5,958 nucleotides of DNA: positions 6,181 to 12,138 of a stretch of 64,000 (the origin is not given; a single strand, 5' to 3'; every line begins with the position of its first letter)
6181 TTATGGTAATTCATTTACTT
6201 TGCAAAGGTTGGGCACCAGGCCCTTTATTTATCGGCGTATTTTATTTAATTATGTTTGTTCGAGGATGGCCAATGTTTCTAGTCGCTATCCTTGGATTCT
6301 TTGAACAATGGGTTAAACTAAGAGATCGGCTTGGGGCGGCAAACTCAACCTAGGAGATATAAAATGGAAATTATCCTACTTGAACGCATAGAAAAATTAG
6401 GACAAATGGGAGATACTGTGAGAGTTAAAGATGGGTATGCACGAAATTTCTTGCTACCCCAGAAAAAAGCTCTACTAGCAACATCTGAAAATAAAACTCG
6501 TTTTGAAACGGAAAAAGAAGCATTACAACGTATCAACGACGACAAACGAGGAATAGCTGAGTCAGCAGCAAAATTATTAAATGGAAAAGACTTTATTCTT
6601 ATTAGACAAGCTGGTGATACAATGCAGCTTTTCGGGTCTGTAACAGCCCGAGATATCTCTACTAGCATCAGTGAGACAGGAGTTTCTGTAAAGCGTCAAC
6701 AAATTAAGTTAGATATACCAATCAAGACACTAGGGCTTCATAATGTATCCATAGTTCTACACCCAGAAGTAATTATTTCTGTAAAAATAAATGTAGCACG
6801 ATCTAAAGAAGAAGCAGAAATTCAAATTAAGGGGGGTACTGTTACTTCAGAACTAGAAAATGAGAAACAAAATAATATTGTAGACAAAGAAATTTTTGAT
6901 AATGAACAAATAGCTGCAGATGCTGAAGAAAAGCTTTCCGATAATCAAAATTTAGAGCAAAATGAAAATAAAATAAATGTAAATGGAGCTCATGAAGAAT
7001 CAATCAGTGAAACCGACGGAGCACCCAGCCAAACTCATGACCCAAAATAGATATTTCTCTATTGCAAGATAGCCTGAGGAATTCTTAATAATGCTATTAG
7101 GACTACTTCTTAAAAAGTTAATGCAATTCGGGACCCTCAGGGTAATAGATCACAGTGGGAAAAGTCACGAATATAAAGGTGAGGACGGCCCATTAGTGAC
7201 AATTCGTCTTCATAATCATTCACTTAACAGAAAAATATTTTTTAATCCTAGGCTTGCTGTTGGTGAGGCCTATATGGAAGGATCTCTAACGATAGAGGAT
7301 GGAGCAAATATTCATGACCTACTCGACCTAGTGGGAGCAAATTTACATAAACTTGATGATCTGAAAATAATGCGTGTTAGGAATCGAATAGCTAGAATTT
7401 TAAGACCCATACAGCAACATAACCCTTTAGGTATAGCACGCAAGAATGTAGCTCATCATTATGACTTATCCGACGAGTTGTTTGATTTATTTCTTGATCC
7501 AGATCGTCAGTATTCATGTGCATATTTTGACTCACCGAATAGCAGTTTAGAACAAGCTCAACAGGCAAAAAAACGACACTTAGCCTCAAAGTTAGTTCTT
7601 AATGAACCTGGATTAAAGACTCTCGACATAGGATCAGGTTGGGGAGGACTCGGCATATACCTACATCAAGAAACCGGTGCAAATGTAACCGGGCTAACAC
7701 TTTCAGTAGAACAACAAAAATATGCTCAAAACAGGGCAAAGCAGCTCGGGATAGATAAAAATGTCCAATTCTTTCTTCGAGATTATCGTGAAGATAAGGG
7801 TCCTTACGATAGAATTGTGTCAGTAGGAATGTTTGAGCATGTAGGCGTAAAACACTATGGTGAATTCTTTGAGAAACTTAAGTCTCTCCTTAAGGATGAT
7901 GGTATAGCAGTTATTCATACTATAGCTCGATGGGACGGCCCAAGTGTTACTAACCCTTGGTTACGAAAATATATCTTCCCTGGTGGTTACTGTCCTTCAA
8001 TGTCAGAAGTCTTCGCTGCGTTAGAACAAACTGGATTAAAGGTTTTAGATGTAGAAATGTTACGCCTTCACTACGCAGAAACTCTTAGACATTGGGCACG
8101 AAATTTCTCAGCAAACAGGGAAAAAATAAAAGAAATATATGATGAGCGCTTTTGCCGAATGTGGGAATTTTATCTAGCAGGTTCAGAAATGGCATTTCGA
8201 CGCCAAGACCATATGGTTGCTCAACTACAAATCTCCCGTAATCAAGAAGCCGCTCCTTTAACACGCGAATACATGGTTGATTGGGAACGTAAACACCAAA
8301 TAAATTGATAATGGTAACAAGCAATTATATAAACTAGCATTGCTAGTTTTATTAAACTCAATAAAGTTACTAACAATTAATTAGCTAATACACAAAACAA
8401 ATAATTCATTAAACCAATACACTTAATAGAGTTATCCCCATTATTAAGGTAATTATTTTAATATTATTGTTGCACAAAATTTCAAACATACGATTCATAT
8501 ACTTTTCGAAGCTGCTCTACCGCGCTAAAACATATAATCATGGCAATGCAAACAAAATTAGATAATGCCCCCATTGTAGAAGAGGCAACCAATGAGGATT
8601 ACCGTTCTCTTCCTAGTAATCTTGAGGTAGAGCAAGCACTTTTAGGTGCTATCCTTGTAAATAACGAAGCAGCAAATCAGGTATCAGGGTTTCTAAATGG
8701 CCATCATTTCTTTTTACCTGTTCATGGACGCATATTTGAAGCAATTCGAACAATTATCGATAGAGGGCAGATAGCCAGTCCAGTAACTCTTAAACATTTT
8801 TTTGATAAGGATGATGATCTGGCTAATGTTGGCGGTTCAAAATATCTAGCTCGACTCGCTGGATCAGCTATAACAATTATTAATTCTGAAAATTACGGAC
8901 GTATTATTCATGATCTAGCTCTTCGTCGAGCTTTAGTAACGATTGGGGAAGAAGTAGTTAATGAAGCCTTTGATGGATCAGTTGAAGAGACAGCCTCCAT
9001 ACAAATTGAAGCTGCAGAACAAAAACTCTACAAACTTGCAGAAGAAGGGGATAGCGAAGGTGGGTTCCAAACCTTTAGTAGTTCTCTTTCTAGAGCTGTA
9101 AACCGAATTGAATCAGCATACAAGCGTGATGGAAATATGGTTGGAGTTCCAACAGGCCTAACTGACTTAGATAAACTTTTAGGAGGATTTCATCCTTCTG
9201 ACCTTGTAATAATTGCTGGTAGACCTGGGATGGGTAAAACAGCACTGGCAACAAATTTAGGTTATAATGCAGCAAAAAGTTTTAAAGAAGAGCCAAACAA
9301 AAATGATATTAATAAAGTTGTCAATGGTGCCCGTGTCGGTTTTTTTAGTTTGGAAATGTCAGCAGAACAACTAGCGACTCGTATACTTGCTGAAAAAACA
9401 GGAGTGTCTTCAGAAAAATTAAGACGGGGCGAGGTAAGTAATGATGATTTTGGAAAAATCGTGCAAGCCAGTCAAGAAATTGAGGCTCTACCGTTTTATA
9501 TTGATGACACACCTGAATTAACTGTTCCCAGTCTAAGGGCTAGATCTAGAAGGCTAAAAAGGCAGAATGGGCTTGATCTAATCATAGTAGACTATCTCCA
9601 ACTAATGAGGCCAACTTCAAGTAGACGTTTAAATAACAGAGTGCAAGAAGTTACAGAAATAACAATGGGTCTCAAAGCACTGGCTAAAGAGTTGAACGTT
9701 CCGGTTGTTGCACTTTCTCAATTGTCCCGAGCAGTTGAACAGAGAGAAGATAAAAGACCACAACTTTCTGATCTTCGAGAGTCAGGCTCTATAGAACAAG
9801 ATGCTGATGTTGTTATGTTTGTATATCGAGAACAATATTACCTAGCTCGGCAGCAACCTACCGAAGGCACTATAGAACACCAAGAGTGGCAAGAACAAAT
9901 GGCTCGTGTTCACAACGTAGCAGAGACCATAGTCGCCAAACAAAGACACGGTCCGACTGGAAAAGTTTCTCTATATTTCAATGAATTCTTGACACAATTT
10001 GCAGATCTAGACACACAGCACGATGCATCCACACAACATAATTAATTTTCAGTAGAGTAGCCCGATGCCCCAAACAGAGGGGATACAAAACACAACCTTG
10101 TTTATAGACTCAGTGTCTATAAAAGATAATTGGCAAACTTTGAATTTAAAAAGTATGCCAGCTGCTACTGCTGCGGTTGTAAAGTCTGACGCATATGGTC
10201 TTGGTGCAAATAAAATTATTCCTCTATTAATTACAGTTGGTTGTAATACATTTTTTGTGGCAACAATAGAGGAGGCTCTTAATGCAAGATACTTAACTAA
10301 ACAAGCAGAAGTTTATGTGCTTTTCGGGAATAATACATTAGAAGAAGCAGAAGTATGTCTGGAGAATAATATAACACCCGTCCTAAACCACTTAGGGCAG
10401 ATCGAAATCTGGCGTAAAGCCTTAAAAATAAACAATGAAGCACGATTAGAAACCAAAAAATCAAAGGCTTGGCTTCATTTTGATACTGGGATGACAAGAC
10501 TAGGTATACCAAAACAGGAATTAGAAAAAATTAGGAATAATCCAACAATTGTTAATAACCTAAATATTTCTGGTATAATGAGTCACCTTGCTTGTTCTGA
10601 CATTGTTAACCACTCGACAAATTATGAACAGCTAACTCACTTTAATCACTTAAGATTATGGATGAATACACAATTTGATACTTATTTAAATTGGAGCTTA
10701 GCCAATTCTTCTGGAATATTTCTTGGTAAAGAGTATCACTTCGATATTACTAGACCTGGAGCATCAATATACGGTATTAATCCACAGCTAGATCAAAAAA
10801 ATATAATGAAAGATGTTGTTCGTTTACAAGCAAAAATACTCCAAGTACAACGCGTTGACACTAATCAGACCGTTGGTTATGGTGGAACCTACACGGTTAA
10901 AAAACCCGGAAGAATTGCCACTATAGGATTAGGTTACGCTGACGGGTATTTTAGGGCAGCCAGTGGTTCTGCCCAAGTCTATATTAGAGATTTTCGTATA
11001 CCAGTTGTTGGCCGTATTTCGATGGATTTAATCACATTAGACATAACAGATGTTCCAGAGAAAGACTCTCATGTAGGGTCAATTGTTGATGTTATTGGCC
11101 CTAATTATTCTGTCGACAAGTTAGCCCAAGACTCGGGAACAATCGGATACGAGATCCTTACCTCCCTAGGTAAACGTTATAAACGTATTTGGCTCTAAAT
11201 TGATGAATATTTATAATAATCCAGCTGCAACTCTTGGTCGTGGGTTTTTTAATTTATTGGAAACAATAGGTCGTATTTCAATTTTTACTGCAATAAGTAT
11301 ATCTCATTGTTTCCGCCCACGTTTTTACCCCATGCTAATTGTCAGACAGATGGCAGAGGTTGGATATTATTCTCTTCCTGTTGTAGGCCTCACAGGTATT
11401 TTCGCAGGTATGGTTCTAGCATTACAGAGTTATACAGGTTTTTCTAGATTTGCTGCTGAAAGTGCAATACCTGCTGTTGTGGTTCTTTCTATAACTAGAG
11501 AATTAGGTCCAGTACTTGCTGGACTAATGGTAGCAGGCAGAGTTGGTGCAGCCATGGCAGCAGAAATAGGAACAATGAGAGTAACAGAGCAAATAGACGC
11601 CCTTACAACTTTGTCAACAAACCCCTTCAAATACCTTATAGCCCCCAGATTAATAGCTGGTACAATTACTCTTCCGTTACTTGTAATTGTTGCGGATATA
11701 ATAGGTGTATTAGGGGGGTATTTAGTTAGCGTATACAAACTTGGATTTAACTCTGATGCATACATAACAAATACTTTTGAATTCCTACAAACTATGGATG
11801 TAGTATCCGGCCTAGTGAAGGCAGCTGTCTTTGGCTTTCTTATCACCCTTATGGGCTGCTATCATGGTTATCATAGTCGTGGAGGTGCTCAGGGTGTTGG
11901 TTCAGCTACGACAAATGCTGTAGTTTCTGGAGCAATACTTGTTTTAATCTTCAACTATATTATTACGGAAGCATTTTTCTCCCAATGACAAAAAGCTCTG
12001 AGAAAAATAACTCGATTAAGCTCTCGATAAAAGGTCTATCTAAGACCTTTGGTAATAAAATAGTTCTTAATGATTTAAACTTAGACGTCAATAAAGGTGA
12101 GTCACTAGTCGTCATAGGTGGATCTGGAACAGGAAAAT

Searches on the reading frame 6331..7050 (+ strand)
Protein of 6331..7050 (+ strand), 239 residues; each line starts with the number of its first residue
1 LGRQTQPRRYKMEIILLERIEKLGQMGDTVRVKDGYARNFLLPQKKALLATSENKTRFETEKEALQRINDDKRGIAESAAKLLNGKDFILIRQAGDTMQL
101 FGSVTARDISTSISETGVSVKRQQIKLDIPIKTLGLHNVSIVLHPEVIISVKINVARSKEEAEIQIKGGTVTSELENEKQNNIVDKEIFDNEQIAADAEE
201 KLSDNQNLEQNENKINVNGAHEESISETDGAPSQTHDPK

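Call 51: search_protein_families(library=pfam, proteins=[window:6331-7050:+], max_evalue=0.00001)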
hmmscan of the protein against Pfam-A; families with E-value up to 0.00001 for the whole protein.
window:6331-7050:+ (239 aa): 2 families
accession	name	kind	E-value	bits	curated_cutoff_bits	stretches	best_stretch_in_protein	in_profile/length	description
PF03948.19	Ribosomal_L9_C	-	2.6e-21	76.3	23.2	1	76-156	3-85/86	Ribosomal protein L9, C-terminal domain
PF01281.25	Ribosomal_L9_N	-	1.5e-20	72.9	20.7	1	12-56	1-45/47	Ribosomal protein L9, N-terminal domain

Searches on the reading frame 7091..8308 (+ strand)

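Call 51: search_protein_families(library=pfam, proteins=[window:7091-8308:+], max_evalue=0.00001)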
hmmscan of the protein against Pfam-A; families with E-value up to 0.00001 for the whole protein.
window:7091-8308:+ (405 aa): 7 families
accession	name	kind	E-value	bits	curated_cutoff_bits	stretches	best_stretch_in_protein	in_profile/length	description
PF02353.26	CMAS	-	1.7e-89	300.2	27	1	117-378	7-272/273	Mycolic acid cyclopropane synthetase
PF13649.12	Methyltransf_25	-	2.2e-13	51.2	27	1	178-271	2-97/97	Methyltransferase domain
PF13489.12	Methyltransf_23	-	3.6e-12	46.8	27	1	163-319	11-162/164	Methyltransferase domain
PF08242.18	Methyltransf_12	-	6.1e-11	43.3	30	1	178-272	1-97/98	Methyltransferase domain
PF13847.12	Methyltransf_31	-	3.8e-10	40.1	27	1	172-279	2-113/145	Methyltransferase domain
PF08241.18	Methyltransf_11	-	3.5e-09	37.6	21.2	1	178-275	1-95/95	Methyltransferase domain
PF25371.1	DUF7884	-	1.3e-06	29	27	1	21-80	19-77/90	Domain of unknown function (DUF7884)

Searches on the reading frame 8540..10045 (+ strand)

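Call 51: search_protein_families(library=pfam, proteins=[window:8540-10045:+], max_evalue=0.00001)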
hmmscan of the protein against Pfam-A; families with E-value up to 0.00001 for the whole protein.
window:8540-10045:+ (501 aa): 4 families
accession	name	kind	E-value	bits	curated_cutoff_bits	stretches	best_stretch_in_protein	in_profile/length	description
PF03796.21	DnaB_C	-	3.7e-103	344.8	27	1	202-489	1-255/255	DnaB-like helicase C terminal domain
PF00772.26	DnaB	-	5e-27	94.4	23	1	24-125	2-103/103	DnaB-like helicase N terminal domain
PF13481.12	AAA_25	-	9e-15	55.3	27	1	206-395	18-190/195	AAA domain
PF06745.19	ATPase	-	5.5e-06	26.4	26.6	0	203-250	1-49/231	KaiC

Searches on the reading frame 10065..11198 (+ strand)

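Call 51: search_protein_families(library=pfam, proteins=[window:10065-11198:+], max_evalue=0.00001)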
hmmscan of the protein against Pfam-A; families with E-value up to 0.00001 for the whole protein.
window:10065-11198:+ (377 aa): 2 families
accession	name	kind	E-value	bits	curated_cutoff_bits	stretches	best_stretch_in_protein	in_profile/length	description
PF01168.26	Ala_racemase_N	-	1e-48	166.4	24.1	1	14-240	1-220/220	Alanine racemase, N-terminal domain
PF00842.27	Ala_racemase_C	-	1.7e-39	134.7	25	1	251-375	1-126/127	Alanine racemase, C-terminal domain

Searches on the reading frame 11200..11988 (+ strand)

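Call 52: search_protein_families(library=pfam, proteins=[window:11200-11988:+], max_evalue=0.00001)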
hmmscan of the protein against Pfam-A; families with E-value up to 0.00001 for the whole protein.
window:11200-11988:+ (262 aa): 1 family
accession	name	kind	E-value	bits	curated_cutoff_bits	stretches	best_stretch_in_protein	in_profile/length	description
PF02405.21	MlaE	-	3.2e-81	272.4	22.5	1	47-256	1-210/212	Permease MlaE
